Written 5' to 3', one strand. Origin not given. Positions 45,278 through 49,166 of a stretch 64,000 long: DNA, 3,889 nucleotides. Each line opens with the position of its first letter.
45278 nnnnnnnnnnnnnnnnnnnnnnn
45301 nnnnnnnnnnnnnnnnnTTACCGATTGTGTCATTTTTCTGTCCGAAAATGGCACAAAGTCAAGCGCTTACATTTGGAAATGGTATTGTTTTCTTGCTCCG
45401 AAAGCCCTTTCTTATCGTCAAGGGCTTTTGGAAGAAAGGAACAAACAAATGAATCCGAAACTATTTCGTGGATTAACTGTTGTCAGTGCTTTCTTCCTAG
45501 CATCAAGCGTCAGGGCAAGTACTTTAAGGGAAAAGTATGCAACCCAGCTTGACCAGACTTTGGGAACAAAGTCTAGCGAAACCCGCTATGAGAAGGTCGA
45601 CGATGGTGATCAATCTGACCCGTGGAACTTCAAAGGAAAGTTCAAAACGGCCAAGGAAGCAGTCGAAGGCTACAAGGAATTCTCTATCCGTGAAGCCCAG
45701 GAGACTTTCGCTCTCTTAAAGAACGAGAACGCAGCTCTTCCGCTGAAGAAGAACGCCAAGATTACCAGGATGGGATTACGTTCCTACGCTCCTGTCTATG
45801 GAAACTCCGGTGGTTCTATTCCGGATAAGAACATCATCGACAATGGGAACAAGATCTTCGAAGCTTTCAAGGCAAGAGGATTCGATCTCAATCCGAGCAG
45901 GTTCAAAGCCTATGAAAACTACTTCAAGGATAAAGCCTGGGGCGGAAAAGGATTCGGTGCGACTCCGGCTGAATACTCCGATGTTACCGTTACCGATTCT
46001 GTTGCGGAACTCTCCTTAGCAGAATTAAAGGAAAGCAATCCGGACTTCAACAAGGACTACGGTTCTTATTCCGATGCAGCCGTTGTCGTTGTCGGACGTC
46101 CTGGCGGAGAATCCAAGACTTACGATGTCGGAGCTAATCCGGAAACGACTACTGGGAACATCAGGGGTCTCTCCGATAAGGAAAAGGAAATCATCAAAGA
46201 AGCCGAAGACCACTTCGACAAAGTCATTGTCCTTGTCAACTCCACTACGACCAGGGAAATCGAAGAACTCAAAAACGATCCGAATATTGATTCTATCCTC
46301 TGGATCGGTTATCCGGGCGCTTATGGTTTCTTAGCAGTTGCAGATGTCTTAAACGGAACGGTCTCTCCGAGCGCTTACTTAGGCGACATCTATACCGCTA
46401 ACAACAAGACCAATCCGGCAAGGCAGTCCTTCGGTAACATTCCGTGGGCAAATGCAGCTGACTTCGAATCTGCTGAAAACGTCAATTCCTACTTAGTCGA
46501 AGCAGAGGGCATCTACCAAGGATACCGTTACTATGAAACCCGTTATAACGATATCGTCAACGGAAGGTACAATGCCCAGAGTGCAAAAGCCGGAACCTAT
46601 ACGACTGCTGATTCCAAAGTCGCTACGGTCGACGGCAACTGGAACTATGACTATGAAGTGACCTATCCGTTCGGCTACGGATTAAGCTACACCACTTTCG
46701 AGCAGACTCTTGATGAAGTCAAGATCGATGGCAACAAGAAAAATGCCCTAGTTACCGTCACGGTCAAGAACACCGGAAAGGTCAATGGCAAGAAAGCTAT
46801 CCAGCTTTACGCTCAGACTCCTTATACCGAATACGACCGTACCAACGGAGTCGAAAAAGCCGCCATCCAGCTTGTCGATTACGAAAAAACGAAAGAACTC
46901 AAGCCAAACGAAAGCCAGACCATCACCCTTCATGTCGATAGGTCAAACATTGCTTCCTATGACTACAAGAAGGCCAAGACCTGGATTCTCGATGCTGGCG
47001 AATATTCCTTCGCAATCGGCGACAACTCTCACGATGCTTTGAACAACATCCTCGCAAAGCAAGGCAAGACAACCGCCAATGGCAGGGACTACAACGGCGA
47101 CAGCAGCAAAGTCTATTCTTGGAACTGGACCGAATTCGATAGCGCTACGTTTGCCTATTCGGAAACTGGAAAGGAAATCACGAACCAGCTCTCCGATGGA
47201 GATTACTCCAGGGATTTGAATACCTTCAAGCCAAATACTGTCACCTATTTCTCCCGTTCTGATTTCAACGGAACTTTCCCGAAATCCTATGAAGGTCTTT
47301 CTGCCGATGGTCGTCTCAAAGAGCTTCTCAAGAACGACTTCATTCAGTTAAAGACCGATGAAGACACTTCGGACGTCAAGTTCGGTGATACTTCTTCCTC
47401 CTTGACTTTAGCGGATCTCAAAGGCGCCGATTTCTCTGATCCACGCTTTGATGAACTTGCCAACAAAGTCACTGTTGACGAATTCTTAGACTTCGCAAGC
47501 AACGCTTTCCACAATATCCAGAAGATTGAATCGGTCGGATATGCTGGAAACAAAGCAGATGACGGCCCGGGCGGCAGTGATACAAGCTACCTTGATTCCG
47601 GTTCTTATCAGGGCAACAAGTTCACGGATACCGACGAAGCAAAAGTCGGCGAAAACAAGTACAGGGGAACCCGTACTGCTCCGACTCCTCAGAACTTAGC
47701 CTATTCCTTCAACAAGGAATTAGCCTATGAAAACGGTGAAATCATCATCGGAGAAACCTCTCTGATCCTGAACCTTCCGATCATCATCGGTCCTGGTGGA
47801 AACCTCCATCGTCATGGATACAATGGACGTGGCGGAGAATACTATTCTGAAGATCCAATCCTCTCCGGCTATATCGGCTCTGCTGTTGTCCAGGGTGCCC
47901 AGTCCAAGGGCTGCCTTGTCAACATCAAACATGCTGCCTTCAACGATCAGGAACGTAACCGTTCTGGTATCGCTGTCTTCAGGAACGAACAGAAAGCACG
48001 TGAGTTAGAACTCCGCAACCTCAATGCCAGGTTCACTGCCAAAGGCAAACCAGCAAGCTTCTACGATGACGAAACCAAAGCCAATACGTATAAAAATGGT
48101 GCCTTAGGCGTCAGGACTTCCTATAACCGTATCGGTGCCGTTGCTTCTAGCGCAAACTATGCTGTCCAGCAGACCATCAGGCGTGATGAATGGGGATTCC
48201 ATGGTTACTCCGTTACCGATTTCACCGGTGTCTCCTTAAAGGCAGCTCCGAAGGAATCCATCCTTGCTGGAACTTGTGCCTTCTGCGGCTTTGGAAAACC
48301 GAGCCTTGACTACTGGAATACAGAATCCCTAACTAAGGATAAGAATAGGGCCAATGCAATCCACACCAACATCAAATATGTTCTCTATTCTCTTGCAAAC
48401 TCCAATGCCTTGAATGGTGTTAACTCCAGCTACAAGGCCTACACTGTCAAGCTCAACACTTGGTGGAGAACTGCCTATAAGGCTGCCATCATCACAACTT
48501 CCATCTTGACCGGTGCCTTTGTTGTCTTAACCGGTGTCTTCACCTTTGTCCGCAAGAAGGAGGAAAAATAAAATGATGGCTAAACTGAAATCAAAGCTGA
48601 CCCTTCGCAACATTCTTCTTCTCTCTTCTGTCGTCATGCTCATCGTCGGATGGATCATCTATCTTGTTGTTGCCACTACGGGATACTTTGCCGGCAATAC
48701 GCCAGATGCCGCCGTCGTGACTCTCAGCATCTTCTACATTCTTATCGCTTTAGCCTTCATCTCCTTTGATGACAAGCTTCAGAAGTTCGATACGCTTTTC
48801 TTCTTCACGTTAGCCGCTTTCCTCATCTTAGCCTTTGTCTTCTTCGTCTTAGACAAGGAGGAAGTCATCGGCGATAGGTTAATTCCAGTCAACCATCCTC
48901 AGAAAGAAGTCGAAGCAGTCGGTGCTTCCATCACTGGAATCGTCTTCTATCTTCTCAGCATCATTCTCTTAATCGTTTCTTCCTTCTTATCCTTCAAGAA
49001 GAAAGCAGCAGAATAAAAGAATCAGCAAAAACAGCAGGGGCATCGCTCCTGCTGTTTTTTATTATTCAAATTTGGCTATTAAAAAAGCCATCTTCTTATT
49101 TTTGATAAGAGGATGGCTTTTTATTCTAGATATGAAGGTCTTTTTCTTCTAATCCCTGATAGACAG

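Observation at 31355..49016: Diverged, inverted duplication of a four-gene cassette: LytTR regulator, AgrC-like kinase, permuted membrane-anchored GH3, small 4-TM protein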

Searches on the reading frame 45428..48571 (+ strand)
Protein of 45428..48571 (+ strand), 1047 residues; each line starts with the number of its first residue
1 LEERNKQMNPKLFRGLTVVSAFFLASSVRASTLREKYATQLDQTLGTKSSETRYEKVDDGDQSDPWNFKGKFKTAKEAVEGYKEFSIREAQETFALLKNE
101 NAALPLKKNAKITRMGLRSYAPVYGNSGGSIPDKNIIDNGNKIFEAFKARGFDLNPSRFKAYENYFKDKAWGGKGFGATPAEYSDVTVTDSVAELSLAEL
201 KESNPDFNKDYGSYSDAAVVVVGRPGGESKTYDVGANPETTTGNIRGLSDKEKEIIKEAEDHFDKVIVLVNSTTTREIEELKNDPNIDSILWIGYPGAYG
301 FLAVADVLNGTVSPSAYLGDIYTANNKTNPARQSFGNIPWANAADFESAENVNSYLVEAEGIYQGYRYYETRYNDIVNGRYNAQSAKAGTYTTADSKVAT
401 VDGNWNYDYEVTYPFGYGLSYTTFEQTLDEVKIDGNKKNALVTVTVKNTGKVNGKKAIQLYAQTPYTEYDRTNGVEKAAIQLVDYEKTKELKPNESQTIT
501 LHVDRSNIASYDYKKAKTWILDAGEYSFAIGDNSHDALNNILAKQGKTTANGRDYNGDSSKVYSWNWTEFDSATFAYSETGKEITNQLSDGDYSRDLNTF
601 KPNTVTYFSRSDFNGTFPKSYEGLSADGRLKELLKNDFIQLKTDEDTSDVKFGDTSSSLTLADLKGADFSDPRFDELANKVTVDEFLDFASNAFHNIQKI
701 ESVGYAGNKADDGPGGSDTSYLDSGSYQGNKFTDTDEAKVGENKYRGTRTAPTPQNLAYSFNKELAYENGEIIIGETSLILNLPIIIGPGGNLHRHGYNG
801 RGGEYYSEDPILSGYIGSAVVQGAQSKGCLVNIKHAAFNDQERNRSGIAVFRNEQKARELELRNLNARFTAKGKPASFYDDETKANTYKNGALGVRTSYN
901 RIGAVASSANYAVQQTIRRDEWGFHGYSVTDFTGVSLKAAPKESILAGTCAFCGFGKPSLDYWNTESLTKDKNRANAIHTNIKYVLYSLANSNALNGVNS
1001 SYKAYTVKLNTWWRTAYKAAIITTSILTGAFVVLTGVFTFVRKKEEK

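Call 6: search_protein_families(library=pfam, proteins=[window:45428-48571:+], max_evalue=0.01)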
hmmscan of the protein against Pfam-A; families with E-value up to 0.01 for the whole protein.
window:45428-48571:+ (1047 aa): 3 families
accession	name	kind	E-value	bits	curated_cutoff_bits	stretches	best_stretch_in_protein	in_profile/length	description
PF01915.27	Glyco_hydro_3_C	-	6e-20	72.5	31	1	96-372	3-172/200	Glycosyl hydrolase family 3 C-terminal domain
PF14310.12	Fn3-like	-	1.3e-11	44.8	25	1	458-534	3-71/71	Fibronectin type III-like domain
PF00933.27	Glyco_hydro_3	-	6.3e-08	32.8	27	1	745-935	79-255/316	Glycosyl hydrolase family 3 N terminal domain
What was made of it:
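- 45449..48571 (+): GH3-2: permuted GH3, 1040 aa from ATG 45449 (the ORF opens at TTG 45428), with a signal peptide and a C-terminal TM helix. Pfam (call 6).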

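Call 69: search_protein_families(library=ncbifam, proteins=[window:45449-48571:+], max_evalue=0.001)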
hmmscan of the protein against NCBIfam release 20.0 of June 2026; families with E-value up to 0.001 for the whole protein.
window:45449-48571:+ (1040 aa): 7 families
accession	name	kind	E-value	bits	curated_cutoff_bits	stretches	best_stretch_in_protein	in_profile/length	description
NF041610.1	alph_arabinopyran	equivalog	7.5e-55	186.4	1300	3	690-932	20-230/738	exo-alpha-(1->6)-L-arabinopyranosidase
NF041776.1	xylosidase_Xyl3A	equivalog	4.4e-32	111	1250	2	403-530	719-839/846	xylan 1,4-beta-xylosidase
NF052330.1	BetGlucosiCelf0468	equivalog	1.5e-31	109.5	1300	2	208-529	557-813/817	beta-d-glucosidase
NF052329.1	XyloArabinsidase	equivalog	3.7e-29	101.3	1050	2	384-532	584-724/750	beta-xylosidase/alpha-l-arabinosidase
NF011678.0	PRK15098.1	equivalog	5.2e-28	97.9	666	2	404-529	638-756/765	beta-glucosidase BglX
NF052331.1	Bet13-16Glucosase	equivalog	2.4e-17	62.4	1330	2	403-530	620-740/750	exo-beta-d-1,3/1,6-glucosidase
NF041579.1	betaxyl_Flavo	equivalog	8.7e-16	57.2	1350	1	393-529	575-705/716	beta-xylosidase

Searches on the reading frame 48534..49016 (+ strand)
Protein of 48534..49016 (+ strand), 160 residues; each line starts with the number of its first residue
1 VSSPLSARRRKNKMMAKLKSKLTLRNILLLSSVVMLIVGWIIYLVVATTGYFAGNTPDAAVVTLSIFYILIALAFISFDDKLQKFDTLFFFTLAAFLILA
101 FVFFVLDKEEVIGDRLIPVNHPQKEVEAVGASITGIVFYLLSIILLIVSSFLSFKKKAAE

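Call 6: search_protein_families(library=pfam, proteins=[window:48534-49016:+], max_evalue=0.01)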
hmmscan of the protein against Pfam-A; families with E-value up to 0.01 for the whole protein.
window:48534-49016:+ (160 aa): 0 families

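Call 16: find_homologous_proteins(query=window:48573-49016:+, max_evalue=0.01)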
Query window:48573-49016:+ (147 aa): 16 proteins with E <= 0.01 among 219 candidates.
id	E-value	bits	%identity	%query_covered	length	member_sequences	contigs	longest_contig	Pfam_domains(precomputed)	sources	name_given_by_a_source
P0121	2.2e-73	263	91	100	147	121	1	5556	-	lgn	-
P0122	9.9e-71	254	91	100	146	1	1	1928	-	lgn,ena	-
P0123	4.4e-59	216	74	98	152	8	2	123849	-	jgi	-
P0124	4.6e-58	213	72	99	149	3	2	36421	-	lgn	-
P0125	1.1e-49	186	62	98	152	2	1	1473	-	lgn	-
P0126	4.9e-47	177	60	99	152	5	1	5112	-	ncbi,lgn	-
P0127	8.3e-46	174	57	99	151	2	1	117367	-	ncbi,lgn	-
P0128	1.2e-45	173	60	99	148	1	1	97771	-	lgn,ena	-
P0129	3.5e-45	171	59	95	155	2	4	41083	-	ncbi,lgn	-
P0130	4.8e-45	171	59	94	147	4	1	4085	-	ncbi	-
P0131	1.2e-44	170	62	98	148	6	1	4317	-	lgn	-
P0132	1.1e-43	167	65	98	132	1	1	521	-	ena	-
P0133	2.1e-42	163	55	94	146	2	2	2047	-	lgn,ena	-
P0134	9.1e-42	160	59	86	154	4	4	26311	-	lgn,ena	-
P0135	1.5e-41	160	55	84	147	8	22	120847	-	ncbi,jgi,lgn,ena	-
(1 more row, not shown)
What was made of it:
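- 48573..49016 (+): 4TM-2: 147-aa four-helix membrane protein, translationally coupled to GH3-2. Family of 16 clusters (call 16).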

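Call 17: find_encoding_contigs(protein=P0135, flank=9000, max_places=2)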
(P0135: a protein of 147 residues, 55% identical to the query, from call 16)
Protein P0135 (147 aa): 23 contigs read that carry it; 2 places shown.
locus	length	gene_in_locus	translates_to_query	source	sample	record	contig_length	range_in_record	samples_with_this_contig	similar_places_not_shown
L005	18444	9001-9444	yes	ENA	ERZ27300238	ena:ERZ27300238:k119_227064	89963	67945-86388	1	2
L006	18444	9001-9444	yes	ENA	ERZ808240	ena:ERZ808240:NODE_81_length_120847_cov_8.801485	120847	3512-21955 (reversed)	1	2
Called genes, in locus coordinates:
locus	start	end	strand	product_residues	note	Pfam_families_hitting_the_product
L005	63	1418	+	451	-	PF10396:TrmE_N, PF12631:MnmE_helical, PF01926:MMR_HSR1, PF02421:FeoB_N (weak)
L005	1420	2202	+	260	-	PF01026:TatD_DNase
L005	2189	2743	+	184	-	PF01751:Toprim, PF13331:DUF4093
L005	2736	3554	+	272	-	PF00398:RrnaAD, PF13649:Methyltransf_25 (faint)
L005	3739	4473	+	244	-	PF00072:Response_reg, PF04397:LytTR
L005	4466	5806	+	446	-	PF14501:HATPase_c_5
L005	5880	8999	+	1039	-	PF01915:Glyco_hydro_3_C, PF14310:Fn3-like, PF00933:Glyco_hydro_3 (weak)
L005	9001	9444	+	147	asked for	-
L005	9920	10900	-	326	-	PF13793:Pribosyltran_N, PF00156:Pribosyltran, PF14572:Pribosyl_synth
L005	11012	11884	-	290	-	PF00288:GHMP_kinases_N, PF08544:GHMP_kinases_C (weak)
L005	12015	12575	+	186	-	PF08238:Sel1 (weak)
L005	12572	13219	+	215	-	PF04263:TPK_catalytic, PF04265:TPK_B1_binding (weak)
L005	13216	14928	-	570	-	PF00664:ABC_membrane, PF00005:ABC_tran, PF02463:SMC_N (weak), PF13304:AAA_21 (weak)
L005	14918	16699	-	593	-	PF00664:ABC_membrane, PF00005:ABC_tran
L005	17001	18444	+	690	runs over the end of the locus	PF13688:Reprolysin_5 (faint)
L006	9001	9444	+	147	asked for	-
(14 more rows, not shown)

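Call 18: find_encoding_contigs(protein=P0123, flank=9000, max_places=1)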
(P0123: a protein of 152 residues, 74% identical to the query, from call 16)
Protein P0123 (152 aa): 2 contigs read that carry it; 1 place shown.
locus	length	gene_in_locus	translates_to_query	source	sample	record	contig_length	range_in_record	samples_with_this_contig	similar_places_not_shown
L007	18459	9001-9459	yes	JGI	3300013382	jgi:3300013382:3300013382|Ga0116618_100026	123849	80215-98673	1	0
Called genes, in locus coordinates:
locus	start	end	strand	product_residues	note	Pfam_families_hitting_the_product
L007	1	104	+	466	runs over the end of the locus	-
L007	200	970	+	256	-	PF13472:Lipase_GDSL_2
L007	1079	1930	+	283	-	PF02645:DegV, PF13684:FakA-like_C (faint)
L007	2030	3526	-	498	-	PF04616:Glyco_hydro_43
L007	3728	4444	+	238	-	PF00072:Response_reg, PF04397:LytTR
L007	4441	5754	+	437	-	PF14501:HATPase_c_5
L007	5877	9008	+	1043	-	PF01915:Glyco_hydro_3_C, PF14310:Fn3-like, PF00933:Glyco_hydro_3 (weak)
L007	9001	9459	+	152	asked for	-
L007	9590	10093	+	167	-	-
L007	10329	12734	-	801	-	PF02837:Glyco_hydro_2_N (weak), PF00703:Glyco_hydro_2 (weak), PF02836:Glyco_hydro_2_C, PF16355:DUF4982, PF18565:Glyco_hydro2_C5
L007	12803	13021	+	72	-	-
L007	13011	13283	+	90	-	-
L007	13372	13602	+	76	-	-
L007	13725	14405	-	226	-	-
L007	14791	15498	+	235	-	PF00072:Response_reg, PF04397:LytTR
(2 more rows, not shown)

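Call 19: find_encoding_contigs(protein=P0127, flank=9000, max_places=1)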
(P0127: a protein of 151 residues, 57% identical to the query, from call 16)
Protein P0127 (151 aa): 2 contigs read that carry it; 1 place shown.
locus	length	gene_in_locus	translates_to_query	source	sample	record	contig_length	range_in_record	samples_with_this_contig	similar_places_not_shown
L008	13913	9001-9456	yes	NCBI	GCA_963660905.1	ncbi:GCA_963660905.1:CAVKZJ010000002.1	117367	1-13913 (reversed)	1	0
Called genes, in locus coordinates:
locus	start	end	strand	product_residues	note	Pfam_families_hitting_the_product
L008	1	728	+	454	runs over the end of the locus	PF13173:AAA_14, PF13635:DUF4143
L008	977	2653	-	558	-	-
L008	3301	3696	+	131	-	-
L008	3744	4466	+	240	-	PF00072:Response_reg, PF04397:LytTR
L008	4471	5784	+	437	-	PF14501:HATPase_c_5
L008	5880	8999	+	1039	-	PF01915:Glyco_hydro_3_C, PF14310:Fn3-like, PF00933:Glyco_hydro_3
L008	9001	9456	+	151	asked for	-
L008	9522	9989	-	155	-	-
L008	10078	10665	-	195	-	-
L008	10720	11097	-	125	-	-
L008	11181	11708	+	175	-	PF14278:TetR_C_8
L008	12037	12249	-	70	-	-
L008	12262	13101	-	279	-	-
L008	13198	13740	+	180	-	-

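Call 56: find_encoding_contigs(protein=P0129, flank=6500, max_places=4)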
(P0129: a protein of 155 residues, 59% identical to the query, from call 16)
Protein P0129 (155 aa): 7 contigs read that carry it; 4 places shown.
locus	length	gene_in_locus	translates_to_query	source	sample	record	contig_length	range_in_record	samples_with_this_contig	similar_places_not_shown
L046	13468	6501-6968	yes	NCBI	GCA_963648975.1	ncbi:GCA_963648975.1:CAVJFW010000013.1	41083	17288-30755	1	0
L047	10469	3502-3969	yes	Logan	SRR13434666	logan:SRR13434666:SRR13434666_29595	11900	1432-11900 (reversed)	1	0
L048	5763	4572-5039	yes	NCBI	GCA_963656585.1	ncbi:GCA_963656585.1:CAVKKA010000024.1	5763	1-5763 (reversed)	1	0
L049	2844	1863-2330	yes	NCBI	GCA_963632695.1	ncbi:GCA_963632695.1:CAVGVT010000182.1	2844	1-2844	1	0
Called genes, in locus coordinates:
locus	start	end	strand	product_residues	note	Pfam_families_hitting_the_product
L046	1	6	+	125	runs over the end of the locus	-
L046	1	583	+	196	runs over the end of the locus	PF00440:TetR_N, PF14278:TetR_C_8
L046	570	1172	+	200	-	-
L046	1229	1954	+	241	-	PF00072:Response_reg, PF04397:LytTR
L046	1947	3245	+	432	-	PF14501:HATPase_c_5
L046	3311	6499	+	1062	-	PF01915:Glyco_hydro_3_C, PF14310:Fn3-like, PF00933:Glyco_hydro_3 (faint)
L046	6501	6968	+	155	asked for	-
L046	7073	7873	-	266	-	PF00106:adh_short, PF08659:KR, PF13561:adh_short_C2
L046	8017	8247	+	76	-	-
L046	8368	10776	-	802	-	PF22666:Glyco_hydro_2_N2, PF02837:Glyco_hydro_2_N (weak), PF00703:Glyco_hydro_2, PF02836:Glyco_hydro_2_C, PF16355:DUF4982, PF18565:Glyco_hydro2_C5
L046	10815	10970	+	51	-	-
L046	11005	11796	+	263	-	PF02311:AraC_binding (weak), PF07883:Cupin_2 (weak), PF00165:HTH_AraC (faint), PF12833:HTH_18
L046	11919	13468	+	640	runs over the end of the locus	PF02837:Glyco_hydro_2_N, PF22666:Glyco_hydro_2_N2, PF22820:TcaA_3rd_4th (faint), PF00703:Glyco_hydro_2, PF02836:Glyco_hydro_2_C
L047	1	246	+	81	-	?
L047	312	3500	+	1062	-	PF01915:Glyco_hydro_3_C, PF14310:Fn3-like, PF00933:Glyco_hydro_3 (faint)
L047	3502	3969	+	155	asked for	-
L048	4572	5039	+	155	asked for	-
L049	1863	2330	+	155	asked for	-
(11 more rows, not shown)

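Call 57: find_encoding_contigs(protein=P0128, flank=6500, max_places=2)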
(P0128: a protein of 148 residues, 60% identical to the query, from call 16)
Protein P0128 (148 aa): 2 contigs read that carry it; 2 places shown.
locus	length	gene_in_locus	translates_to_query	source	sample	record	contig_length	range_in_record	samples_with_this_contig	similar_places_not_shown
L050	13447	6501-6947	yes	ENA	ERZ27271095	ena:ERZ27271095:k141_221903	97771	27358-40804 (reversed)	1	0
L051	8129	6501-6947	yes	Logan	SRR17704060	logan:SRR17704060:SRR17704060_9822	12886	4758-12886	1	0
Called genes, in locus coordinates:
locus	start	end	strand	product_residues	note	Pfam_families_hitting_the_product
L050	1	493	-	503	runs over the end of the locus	PF06161:DUF975, PF06541:ABC_trans_CmpB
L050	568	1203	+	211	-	PF02589:LUD_dom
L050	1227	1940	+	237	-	PF00072:Response_reg, PF04397:LytTR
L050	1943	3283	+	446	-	PF14501:HATPase_c_5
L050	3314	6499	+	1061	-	PF01915:Glyco_hydro_3_C, PF14310:Fn3-like, PF00933:Glyco_hydro_3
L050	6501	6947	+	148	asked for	-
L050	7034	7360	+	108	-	PF01050:MannoseP_isomer (weak), PF00190:Cupin_1, PF07883:Cupin_2, PF02311:AraC_binding (weak)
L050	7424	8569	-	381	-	PF00465:Fe-ADH, PF13685:Fe-ADH_2, PF25137:ADH_Fe_C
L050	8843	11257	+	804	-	PF22666:Glyco_hydro_2_N2 (weak), PF02837:Glyco_hydro_2_N (weak), PF00703:Glyco_hydro_2 (weak), PF02836:Glyco_hydro_2_C, PF16355:DUF4982, PF18565:Glyco_hydro2_C5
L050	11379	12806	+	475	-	PF04616:Glyco_hydro_43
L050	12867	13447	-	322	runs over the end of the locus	PF00248:Aldo_ket_red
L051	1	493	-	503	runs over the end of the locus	PF06161:DUF975, PF06541:ABC_trans_CmpB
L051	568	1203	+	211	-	PF02589:LUD_dom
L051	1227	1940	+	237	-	PF00072:Response_reg, PF04397:LytTR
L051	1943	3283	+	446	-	PF14501:HATPase_c_5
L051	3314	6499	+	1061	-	PF01915:Glyco_hydro_3_C, PF14310:Fn3-like, PF00933:Glyco_hydro_3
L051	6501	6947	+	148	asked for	-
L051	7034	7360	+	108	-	PF01050:MannoseP_isomer (weak), PF00190:Cupin_1, PF07883:Cupin_2, PF02311:AraC_binding (weak)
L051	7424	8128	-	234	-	?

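Call 69: search_protein_families(library=ncbifam, proteins=[window:48573-49016:+], max_evalue=0.001)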
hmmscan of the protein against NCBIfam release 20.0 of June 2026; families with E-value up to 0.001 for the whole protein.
window:48573-49016:+ (147 aa): 0 families

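Call 71: predict_structure(alignment_id=A2)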
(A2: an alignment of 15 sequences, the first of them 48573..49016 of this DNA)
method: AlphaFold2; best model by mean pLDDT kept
length: 147 residues; sequences in the alignment: 15
mean_pLDDT: 77.6   pTM: 0.67
mean pLDDT of the five models: 77.6, 75.2, 73.2, 73.0, 68.0
residues with pLDDT >= 90: 9; 70-90: 102; 50-70: 32; < 50: 4
segments of 3 or more residues with pLDDT < 50: 144-147
pLDDT, mean of each block of 10 residues (from residue 1): 71 86 84 65 77 88 79 86 88 74 59 77 87 85 49
secondary structure, 60 per line:
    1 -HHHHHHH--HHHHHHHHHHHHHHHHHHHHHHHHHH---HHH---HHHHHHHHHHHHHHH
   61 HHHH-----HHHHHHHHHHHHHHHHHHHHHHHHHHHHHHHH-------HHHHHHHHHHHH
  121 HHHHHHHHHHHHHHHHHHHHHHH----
elements in order: H2-8 H11-36 H46-64 H70-101 H109-143
